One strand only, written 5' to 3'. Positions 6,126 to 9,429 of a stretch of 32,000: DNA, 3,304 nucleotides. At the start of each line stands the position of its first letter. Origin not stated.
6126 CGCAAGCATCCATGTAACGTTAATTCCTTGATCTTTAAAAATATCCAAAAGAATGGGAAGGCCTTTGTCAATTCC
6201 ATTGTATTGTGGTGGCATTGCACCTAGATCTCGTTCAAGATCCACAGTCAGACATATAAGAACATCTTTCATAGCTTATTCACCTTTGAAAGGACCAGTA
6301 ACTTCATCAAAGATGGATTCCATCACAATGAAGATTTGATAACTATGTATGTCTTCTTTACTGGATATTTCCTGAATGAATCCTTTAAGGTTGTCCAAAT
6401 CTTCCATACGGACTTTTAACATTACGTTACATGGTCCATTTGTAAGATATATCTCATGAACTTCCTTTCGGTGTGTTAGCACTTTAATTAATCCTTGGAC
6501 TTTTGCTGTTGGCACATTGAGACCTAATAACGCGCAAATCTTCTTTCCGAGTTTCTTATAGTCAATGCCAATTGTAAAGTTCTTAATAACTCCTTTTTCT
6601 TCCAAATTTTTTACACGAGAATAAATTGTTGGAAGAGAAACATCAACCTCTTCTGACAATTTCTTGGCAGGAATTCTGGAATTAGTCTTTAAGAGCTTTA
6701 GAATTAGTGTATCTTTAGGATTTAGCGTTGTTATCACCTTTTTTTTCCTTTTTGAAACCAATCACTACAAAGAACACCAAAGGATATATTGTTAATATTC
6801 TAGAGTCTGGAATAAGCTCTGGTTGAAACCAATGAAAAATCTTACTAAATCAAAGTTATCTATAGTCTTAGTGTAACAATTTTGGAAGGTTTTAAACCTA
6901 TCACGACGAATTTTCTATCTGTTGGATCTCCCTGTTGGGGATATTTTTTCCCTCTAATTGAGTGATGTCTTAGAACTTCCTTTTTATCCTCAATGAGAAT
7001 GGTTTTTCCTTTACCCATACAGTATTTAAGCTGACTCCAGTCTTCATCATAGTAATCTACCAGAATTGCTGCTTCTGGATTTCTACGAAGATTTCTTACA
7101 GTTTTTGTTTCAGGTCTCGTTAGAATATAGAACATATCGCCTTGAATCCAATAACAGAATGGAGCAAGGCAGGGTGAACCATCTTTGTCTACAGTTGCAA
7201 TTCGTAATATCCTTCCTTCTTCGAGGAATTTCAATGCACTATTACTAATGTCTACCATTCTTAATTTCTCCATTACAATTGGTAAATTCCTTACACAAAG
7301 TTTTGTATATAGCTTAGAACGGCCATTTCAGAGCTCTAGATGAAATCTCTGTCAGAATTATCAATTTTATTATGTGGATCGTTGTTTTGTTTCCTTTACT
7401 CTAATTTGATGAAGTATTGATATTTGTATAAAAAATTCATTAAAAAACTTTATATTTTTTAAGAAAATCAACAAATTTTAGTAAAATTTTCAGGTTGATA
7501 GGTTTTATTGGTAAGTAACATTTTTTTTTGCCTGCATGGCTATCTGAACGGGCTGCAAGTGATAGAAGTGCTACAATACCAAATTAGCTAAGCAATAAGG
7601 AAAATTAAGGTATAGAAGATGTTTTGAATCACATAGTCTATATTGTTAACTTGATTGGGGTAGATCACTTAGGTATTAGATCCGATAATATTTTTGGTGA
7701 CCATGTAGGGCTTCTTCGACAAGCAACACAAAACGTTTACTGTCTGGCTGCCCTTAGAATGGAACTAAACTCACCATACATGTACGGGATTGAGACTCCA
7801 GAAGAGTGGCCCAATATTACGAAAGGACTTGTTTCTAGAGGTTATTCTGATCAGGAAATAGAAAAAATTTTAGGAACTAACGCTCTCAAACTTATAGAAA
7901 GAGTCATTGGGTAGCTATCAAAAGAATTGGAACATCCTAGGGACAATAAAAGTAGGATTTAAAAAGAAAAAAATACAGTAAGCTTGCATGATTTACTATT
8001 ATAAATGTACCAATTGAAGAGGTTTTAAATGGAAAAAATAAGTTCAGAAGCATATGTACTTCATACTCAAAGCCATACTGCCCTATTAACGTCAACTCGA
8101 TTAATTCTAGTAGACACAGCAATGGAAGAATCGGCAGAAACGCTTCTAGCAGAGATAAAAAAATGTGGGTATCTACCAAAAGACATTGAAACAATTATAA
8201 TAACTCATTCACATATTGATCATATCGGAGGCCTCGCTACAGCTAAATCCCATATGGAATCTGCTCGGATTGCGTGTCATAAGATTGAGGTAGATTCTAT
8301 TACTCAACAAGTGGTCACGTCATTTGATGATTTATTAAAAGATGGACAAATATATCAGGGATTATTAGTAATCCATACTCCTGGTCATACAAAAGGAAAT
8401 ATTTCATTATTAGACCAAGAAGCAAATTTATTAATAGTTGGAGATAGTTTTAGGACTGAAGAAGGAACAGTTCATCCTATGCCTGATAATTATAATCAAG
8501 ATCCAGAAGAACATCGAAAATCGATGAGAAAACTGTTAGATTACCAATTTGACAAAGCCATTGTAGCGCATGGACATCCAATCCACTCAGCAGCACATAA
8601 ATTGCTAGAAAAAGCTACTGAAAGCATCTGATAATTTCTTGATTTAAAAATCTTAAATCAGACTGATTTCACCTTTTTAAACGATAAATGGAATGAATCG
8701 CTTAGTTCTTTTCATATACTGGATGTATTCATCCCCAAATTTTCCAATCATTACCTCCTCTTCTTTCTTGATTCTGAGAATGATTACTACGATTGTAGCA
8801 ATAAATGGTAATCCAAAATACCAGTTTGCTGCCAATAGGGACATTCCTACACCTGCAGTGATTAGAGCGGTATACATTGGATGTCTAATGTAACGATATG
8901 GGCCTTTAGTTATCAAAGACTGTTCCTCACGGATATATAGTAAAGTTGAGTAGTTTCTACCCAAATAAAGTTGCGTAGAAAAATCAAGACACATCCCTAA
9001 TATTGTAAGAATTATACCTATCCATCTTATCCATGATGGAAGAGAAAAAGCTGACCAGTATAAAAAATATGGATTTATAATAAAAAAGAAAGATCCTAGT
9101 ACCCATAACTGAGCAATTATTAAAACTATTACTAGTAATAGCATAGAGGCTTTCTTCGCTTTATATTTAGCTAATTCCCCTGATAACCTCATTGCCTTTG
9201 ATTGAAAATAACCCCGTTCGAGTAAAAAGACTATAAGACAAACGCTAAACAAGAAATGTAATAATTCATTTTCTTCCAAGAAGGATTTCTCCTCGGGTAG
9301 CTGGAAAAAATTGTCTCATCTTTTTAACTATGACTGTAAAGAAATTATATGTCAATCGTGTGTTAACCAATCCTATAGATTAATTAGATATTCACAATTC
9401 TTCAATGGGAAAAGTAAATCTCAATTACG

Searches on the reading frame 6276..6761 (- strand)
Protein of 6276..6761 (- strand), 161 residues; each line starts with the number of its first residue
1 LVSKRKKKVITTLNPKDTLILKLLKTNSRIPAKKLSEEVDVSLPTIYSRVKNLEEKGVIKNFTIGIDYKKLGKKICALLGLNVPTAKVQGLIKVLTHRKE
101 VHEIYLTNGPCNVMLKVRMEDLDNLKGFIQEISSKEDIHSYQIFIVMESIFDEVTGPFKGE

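Call 48: search_protein_families(library=pfam, proteins=[window:6276-6761:-], max_evalue=0.001)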
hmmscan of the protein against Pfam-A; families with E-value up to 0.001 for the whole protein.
window:6276-6761:- (161 aa): 6 families
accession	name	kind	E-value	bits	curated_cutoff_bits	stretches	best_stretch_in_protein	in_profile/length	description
PF13412.12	HTH_24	-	9.8e-14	51.1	21.9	1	13-60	1-48/48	Winged helix-turn-helix DNA-binding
PF01037.27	AsnC_trans_reg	-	1.2e-09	38.4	25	1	91-148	14-72/73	Lrp/AsnC ligand binding domain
PF13404.12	HTH_AsnC-type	-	5.2e-08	33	27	1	15-54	3-42/42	AsnC-type helix-turn-helix domain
PF08279.18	HTH_11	-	4.4e-07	30.1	25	1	19-58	4-44/55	HTH domain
PF01978.25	TrmB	-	2e-05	24.8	25.6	1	22-60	16-53/68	Sugar-specific transcriptional regulator TrmB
PF01047.28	MarR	-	7e-05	23.1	24.6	1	13-60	1-48/59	MarR family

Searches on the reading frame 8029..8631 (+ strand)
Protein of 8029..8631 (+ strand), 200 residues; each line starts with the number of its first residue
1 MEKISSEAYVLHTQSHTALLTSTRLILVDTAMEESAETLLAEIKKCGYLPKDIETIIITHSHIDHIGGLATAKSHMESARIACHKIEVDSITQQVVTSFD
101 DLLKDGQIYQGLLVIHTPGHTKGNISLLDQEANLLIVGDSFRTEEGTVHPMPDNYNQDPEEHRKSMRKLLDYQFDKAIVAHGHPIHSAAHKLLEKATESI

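Call 48: search_protein_families(library=pfam, proteins=[window:8029-8631:+], max_evalue=0.001)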
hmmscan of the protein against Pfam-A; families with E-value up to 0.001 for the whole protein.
window:8029-8631:+ (200 aa): 4 families
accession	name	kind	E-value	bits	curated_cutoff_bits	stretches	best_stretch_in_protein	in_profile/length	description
PF00753.33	Lactamase_B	-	1.2e-21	78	22.7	1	17-181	8-196/196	Metallo-beta-lactamase superfamily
PF12706.13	Lactamase_B_2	-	1.8e-06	28.2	27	1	26-98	3-77/200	Beta-lactamase superfamily domain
PF19583.5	ODP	-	2.5e-06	27.9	27.2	1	22-167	11-161/194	ODP family beta lactamase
PF16661.11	Lactamase_B_6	-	0.00042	20.2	27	1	25-78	8-61/193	Metallo-beta-lactamase superfamily domain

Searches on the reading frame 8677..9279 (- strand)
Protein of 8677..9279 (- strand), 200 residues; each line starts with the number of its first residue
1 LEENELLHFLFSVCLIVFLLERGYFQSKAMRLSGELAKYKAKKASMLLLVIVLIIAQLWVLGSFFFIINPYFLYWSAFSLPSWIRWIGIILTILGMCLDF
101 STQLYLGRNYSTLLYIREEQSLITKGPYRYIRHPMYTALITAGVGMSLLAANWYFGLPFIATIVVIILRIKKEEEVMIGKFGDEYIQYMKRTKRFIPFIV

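Call 48: search_protein_families(library=pfam, proteins=[window:8677-9279:-], max_evalue=0.001)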
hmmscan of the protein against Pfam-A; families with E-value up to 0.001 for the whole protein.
window:8677-9279:- (200 aa): 4 families
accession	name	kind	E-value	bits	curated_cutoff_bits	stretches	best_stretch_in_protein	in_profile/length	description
PF04140.19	ICMT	-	2.9e-15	56.9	24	1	89-178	2-94/95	Isoprenylcysteine carboxyl methyltransferase (ICMT) family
PF04191.18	PEMT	-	7.8e-15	55.7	25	1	85-183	3-104/105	Phospholipid methyltransferase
PF06966.17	DUF1295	-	2.2e-05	24.5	20.4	1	7-192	46-235/235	Protein of unknown function (DUF1295)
PF01222.22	ERG4_ERG24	-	0.00034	20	27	1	112-199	341-431/432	Ergosterol biosynthesis ERG4/ERG24 family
